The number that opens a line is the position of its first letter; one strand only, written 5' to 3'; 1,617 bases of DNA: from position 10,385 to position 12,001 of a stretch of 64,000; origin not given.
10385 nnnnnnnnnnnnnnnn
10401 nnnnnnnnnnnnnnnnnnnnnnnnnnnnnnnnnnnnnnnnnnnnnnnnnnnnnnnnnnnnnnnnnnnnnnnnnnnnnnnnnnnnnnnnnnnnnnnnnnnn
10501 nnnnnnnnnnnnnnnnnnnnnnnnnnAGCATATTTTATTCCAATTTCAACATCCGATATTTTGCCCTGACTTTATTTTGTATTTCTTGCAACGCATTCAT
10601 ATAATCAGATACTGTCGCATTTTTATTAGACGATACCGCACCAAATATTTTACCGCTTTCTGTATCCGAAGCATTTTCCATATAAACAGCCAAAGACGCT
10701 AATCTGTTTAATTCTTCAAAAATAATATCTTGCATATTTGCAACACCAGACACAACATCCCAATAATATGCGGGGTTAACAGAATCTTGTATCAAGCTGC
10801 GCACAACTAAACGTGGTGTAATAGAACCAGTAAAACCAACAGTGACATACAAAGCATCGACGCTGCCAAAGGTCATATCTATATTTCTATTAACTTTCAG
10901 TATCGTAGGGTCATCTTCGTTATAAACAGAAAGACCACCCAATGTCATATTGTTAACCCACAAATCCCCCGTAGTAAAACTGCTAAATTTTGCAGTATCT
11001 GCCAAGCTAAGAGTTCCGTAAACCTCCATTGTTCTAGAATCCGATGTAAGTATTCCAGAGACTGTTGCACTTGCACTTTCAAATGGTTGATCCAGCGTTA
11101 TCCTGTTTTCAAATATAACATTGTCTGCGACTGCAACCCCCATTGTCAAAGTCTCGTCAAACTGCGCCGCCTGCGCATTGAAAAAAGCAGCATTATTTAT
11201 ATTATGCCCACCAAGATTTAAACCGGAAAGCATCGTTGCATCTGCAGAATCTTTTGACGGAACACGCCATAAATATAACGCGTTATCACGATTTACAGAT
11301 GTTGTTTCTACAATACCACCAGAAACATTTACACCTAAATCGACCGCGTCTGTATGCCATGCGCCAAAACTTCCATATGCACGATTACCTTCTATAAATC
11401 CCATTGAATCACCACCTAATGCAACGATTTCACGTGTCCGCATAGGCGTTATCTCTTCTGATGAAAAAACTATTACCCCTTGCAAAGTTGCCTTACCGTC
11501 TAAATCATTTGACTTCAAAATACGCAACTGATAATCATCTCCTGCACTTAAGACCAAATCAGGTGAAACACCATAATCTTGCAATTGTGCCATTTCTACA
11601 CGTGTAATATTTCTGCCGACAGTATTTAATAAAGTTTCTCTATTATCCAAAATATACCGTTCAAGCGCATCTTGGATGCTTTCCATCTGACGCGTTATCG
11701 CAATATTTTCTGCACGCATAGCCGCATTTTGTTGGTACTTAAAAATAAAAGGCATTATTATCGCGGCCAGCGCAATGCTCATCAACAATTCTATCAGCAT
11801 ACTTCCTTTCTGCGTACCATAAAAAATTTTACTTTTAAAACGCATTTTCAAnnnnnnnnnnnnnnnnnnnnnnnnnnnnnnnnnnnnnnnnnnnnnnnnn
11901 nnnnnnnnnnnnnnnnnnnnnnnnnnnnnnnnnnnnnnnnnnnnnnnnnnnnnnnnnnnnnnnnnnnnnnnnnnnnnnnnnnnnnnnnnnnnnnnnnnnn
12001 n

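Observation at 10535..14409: Operon of three paralogous, unusually large prepilin-like proteins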

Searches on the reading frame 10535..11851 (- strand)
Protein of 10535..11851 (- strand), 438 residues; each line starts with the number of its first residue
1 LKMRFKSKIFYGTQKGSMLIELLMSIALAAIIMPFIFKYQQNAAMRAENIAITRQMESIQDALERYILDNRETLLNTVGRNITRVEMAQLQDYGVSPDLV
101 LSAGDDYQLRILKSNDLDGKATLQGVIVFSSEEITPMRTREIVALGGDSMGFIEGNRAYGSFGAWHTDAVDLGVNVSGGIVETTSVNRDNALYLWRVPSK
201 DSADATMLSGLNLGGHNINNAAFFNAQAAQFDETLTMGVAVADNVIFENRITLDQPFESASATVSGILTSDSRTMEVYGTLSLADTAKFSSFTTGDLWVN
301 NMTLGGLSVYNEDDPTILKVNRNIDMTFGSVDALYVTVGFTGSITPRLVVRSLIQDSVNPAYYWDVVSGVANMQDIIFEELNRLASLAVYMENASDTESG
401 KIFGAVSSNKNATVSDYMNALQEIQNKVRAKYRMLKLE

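Call 4: search_protein_families(library=pfam, proteins=[window:10535-11851:-], max_evalue=1)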
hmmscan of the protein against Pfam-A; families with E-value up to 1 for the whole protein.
window:10535-11851:- (438 aa): 0 families

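Call 8: find_homologous_proteins(query=window:10535-11851:-)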
Query window:10535-11851:- (438 aa): 874 proteins with E <= 0.001 among 8000 candidates; the best 120 are listed.
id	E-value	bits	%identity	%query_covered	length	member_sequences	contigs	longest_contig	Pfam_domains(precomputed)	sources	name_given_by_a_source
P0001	4.1e-278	940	99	100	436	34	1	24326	-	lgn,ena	-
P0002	9.8e-266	899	95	100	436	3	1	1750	-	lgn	-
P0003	1.9e-246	835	87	100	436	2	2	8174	-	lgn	-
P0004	6.7e-209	712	73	100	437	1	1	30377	-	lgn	-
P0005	1.5e-206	704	73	100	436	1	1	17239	-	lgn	-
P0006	4.3e-206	703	73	100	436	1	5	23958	-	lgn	-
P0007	6.3e-206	702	73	100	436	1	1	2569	-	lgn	-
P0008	1.6e-205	701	73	100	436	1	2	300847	-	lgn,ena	-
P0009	2.3e-205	700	73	100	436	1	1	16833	-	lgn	-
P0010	2.4e-205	700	73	100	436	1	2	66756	-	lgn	-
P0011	2.8e-205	700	73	100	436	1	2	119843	-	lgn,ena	-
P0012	5.7e-205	699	73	100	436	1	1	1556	-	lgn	-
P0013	1.7e-204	697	74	100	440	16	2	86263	-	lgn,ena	-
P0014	1.1e-198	678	72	99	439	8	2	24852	-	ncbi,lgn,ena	-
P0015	9.3e-197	672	70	100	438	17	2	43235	-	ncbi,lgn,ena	-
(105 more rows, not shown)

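Call 16: search_solved_structures(query=A1, max_evalue=10)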
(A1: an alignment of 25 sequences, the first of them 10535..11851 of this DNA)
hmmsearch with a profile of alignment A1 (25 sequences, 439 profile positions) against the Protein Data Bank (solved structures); distinct sequences matched with E-value up to 10: 5.
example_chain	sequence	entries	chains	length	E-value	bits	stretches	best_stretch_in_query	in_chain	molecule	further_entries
7tgg_A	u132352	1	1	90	0.01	17.9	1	5-71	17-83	Geopilin domain 1 protein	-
9egp_A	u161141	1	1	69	0.015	17.4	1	10-69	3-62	Geopilin domain 1 protein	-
3tx1_A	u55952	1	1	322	0.61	12.1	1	411-434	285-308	UDP-N-acetylenolpyruvoylglucosamine reductase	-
2m7g_A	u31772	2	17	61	0.88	11.5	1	20-71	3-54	Geopilin domain 1 protein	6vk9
6xxd_A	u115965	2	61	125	1.4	10.9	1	20-73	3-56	PilA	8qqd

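Call 30: predict_structure(alignment_id=A1)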
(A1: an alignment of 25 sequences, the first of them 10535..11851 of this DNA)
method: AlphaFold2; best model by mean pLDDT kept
length: 438 residues; sequences in the alignment: 25
mean_pLDDT: 45.1   pTM: 0.29
mean pLDDT of the five models: 45.1, 42.5, 42.4, 39.2, 37.4
residues with pLDDT >= 90: 0; 70-90: 69; 50-70: 109; < 50: 260
segments of 3 or more residues with pLDDT < 50: 1-14, 115-120, 140-149, 154-378, 436-438
pLDDT, mean of each block of 10 residues (from residue 1): 39 54 75 72 59 67 76 64 76 81 70 52 56 52 43 47 31 24 24 28 33 30 29 25 22 24 26 26 25 28 30 33 28 25 26 31 38 42 59 61 71 58 71 56
secondary structure, 60 per line:
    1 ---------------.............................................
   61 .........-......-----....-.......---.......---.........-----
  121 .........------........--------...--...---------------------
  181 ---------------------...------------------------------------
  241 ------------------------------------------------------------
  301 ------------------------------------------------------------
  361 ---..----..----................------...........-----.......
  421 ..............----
elements in order: H16-69 H71-76 E82-85 H87-93 H97-103 E107-115 E121-129 H136-143 E152-154 E157-159 H376-391 H398-408 H414-434

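Call 35: search_protein_families(library=ncbifam, proteins=[window:10535-11851:-], max_evalue=1)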
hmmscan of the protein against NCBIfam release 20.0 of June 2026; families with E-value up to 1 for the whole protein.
window:10535-11851:- (438 aa): 3 families
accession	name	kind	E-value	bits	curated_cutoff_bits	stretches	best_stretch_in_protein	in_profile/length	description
NF041013.1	T4P_ComGE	equivalog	0.046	13.8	49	1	14-62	3-49/83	competence type IV pilus minor pilin ComGE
TIGR01710.1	typeII_sec_gspG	equivalog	0.048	13.7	88.85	1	16-72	2-58/134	type II secretion system major pseudopilin GspG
TIGR04295.1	B12_rSAM_oligo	hypoth_equivalog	0.14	10.8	400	1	315-378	84-144/422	TIGR04295 family B12-binding domain-containing radical SAM protein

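Call 42: find_related_loci(query=A1, collection=genome_contigs, flank=10000)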
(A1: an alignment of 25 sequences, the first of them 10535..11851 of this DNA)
Query A1 (438 aa) in genome_contigs; peptide patterns used: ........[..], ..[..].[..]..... (x = any residue, [..] = any of these).
182 stretches matched a pattern; 130 encode a relative of the query (tblastn E <= 1e-3); the best 80 are kept; 80 distinct loci.
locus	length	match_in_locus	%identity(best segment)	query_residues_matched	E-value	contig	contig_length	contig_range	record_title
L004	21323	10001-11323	74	2-438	0e+0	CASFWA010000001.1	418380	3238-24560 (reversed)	uncultured proteobacterium isolate A86_L4_360360_idba_bin.28 genome assembly, contig: A86_L4_360360_idba_bin.28.fa_scaff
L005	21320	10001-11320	74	3-438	0e+0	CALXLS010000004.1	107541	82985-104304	MAG: uncultured Alphaproteobacteria bacterium isolate BRZ_DL__bin85 genome assembly, contig: BRZ_DL__NODE_269_length_107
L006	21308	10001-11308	72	7-438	0e+0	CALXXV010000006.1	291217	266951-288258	MAG: uncultured Alphaproteobacteria bacterium isolate E08__bin46 genome assembly, contig: E08__k127_1716458, whole genom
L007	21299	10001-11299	70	3-433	0e+0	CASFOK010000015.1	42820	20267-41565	uncultured proteobacterium isolate SI.B28.metabat-bins.76 genome assembly, contig: SI.B28.metabat-bins.76.fa_k141_344228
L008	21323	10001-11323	70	3-438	0e+0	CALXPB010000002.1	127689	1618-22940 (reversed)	MAG: uncultured Alphaproteobacteria bacterium isolate BRZ_R__bin77 genome assembly, contig: BRZ_R__NODE_175_length_12768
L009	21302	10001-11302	68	2-438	0e+0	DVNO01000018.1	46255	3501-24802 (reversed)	MAG TPA_asm: Candidatus Enterousia avicola isolate CHK136-897 CHK136__C104456_L46255_ERR2241905, whole genome shotgun se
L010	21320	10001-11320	68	3-438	0e+0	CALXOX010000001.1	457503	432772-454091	MAG: uncultured Alphaproteobacteria bacterium isolate BRZ_MD__bin1 genome assembly, contig: BRZ_MD__NODE_4_length_457503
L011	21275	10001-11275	71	14-438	0e+0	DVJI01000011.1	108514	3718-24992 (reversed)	MAG TPA_asm: Candidatus Enterousia intestinigallinarum isolate ChiGjej3B3-5194 ChiGjej3B3M5__C552858_L108514_SRR6323341,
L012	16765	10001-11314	70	3-438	0e+0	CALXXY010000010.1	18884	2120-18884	MAG: uncultured Alphaproteobacteria bacterium isolate BRZ_PP__bin55 genome assembly, contig: BRZ_PP__NODE_2846_length_18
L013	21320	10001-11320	68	1-438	0e+0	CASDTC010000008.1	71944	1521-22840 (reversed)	uncultured proteobacterium isolate T11_L1_319319_idba_bin.126 genome assembly, contig: T11_L1_319319_idba_bin.126.fa_sca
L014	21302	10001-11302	69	8-438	0e+0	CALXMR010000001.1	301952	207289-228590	MAG: uncultured Alphaproteobacteria bacterium isolate BRZ_MA__bin39 genome assembly, contig: BRZ_MA__NODE_16_length_3019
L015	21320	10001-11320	67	1-438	0e+0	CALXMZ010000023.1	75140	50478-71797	MAG: uncultured Alphaproteobacteria bacterium isolate E02__bin298 genome assembly, contig: E02__k127_4566882, whole geno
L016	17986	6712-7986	67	14-438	0e+0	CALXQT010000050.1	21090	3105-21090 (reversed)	MAG: uncultured Alphaproteobacteria bacterium isolate E20__bin73 genome assembly, contig: E20__k127_4621757, whole genom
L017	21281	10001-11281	68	13-438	0e+0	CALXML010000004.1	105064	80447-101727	MAG: uncultured Alphaproteobacteria bacterium isolate BRZ_KL__bin36 genome assembly, contig: BRZ_KL__NODE_149_length_105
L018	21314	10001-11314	68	3-438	0e+0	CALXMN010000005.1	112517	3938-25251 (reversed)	MAG: uncultured Alphaproteobacteria bacterium isolate BRZ_KQ__bin82 genome assembly, contig: BRZ_KQ__NODE_318_length_112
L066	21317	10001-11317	58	1-438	3e-164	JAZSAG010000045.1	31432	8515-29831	MAG: Candidatus Enterousia sp. isolate T1900044938_TS20190404.MAGScoT_cleanbin_000029 SGB_3452_k141_1572030, whole genom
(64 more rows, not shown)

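Call 53: search_protein_representatives(alignment_id=A1)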
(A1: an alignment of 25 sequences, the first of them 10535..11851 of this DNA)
Query: 25 sequences, 439 profile positions. Proteins with E-value up to 0.001 (for the whole library): 314; up to 1e-10: 107; up to 1e-30: 68. The best 150 are listed.
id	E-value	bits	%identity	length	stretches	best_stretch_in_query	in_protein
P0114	1.3e-229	778.9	-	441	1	1-439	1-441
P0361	3.9e-148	510.4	-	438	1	2-438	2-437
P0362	5.2e-142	490.2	-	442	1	1-439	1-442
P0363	1.6e-138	478.7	-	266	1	1-267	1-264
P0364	3.1e-135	467.8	-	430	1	13-436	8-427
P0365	1.7e-128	445.6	-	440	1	9-439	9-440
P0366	5.9e-127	440.6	-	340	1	105-439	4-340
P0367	2.3e-119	415.6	-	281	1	1-282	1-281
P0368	9.7e-118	410.2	-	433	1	12-438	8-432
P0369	8.7e-116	403.8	-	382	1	8-298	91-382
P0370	5.4e-110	384.7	-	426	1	7-436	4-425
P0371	3.5e-107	375.4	-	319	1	2-243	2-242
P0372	1.5e-103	363.4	-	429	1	11-438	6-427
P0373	1.7e-101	356.7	-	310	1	130-439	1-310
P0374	2.3e-100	353.0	-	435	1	6-435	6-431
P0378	1.4e-78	281.1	-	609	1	12-355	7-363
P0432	1.4e-26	109.8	-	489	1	12-246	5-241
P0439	8.7e-21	90.7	-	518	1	13-244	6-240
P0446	5.9e-15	71.5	-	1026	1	14-240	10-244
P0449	1.7e-14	69.9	-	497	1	17-248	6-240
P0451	4.2e-14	68.7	-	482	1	11-254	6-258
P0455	1.4e-13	67.0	-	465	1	12-259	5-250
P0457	3.4e-13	65.7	-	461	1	12-232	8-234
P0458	6.0e-13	64.9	-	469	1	11-273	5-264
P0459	1.0e-12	64.1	-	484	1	15-229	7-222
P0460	2.6e-12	62.7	-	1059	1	12-274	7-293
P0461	3.5e-12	62.3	-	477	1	4-256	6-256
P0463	3.4e-11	59.1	-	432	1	14-234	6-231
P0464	3.9e-11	58.9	-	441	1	16-275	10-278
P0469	1.7e-10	56.8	-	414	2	11-254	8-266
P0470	2.3e-10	56.4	-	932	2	11-238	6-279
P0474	6.6e-10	54.8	-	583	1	10-186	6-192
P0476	7.5e-10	54.7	-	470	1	12-231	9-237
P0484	2.1e-09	53.2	-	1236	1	12-223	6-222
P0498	1.8e-08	50.1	-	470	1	19-271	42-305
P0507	3.3e-08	49.2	-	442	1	27-273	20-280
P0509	3.7e-08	49.1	-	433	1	13-220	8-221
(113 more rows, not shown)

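Call 55: search_protein_families(library=pfam, alignment_id=A4, max_evalue=0.001)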
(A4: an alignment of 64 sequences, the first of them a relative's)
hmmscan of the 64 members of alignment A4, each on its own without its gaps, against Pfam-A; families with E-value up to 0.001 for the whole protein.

A. member 1, P0378 (609 aa): 0 families

B. families by the number of members that match (of 64 scanned): 7 families
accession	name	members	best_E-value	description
PF04917.17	Shufflon_N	9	3.8e-74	Bacterial shufflon protein, N-terminal constant region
PF04519.19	Bactofilin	2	3.9e-08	Polymer-forming cytoskeletal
PF07484.17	Collar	1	2.6e-09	Phage Tail Collar Domain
PF04790.18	Sarcoglycan_1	1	1.6e-05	Sarcoglycan complex subunit protein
PF03961.19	FapA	1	0.00012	Flagellar Assembly Protein A beta solenoid domain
PF10106.14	DUF2345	1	0.00053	Uncharacterized protein conserved in bacteria (DUF2345)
PF00160.26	Pro_isomerase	1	0.00076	Cyclophilin type peptidyl-prolyl cis-trans isomerase/CLD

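Call 56: search_protein_families(library=pfam, proteins=[P0449, P0451, P0455, P0457, P0458, P0459, P0461, P0476, P0446, P0460], max_evalue=0.01)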
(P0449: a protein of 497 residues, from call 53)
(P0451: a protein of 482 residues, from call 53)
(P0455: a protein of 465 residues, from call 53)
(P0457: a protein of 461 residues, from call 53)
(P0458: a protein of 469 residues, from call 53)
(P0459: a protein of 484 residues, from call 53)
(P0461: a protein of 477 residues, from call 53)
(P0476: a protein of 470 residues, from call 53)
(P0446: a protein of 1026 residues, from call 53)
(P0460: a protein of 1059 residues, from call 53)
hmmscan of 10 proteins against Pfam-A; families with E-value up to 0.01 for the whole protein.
P0449 (497 aa): 0 families

P0451 (482 aa): 0 families

P0455 (465 aa): 0 families

P0457 (461 aa): 1 family
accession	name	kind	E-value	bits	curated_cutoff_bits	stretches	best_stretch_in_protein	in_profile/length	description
PF04917.17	Shufflon_N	-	0.00021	21.3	27.5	1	149-234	117-204/324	Bacterial shufflon protein, N-terminal constant region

P0458 (469 aa): 0 families

P0459 (484 aa): 0 families

P0461 (477 aa): 0 families

P0476 (470 aa): 0 families

P0446 (1026 aa): 0 families

P0460 (1059 aa): 0 families

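Call 58: search_protein_families(library=pfam, proteins=[P0507, P0498, P0464, P0469, P0439, P0470, P0463, P0509, P0474, P0484], max_evalue=0.01)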
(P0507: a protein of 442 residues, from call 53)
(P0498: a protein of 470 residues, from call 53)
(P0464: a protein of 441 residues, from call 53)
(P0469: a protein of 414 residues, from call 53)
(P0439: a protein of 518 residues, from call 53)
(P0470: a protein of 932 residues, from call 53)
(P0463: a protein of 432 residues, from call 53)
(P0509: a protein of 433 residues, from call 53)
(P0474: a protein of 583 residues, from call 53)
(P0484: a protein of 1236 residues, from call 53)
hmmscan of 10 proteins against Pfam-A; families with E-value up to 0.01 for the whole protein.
P0507 (442 aa): 2 families
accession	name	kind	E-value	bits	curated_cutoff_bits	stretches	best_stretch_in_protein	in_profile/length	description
PF04917.17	Shufflon_N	-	4e-69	234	27.5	2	38-251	1-216/324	Bacterial shufflon protein, N-terminal constant region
PF07484.17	Collar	-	2.6e-09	37.3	24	1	302-348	1-56/57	Phage Tail Collar Domain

P0498 (470 aa): 1 family
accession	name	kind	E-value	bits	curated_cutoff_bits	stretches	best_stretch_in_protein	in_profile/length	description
PF04917.17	Shufflon_N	-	3.8e-74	250.5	27.5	1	70-380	5-324/324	Bacterial shufflon protein, N-terminal constant region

P0464 (441 aa): 2 families
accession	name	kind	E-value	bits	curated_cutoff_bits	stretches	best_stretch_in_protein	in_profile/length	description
PF04917.17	Shufflon_N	-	2.3e-45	156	27.5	1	43-269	7-231/324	Bacterial shufflon protein, N-terminal constant region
PF07963.17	N_methyl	-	0.005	16.8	21.2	1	6-31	1-26/27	Prokaryotic N-terminal methylation motif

P0469 (414 aa): 3 families
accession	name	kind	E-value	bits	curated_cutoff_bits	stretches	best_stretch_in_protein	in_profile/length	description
PF04917.17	Shufflon_N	-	3.1e-25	89.8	27.5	1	44-273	5-232/324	Bacterial shufflon protein, N-terminal constant region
PF08592.16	Anthrone_oxy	-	0.0035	18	27.3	1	8-80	32-105/106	Anthrone oxygenase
PF03961.19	FapA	-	0.0046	17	31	0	249-361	37-133/272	Flagellar Assembly Protein A beta solenoid domain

P0439 (518 aa): 1 family
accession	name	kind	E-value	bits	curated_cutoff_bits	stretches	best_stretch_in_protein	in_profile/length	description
PF04917.17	Shufflon_N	-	1.5e-07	31.7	27.5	1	53-225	18-199/324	Bacterial shufflon protein, N-terminal constant region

P0470 (932 aa): 2 families
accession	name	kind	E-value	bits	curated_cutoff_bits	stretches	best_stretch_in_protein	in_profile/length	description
PF04519.19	Bactofilin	-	3.9e-08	33.9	27.9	1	283-363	5-82/98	Polymer-forming cytoskeletal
PF04917.17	Shufflon_N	-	2e-06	28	27.5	1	123-307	59-245/324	Bacterial shufflon protein, N-terminal constant region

P0463 (432 aa): 0 families

P0509 (433 aa): 1 family
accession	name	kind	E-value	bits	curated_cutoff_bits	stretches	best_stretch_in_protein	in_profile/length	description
PF04917.17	Shufflon_N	-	0.0015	18.5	27.5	1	142-254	109-223/324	Bacterial shufflon protein, N-terminal constant region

P0474 (583 aa): 1 family
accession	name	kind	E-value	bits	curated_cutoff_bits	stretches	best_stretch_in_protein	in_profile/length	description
PF24511.1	DUF7591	-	0.0017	18.9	27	1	327-391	15-79/105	Domain of unknown function (DUF7591)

P0484 (1236 aa): 0 families
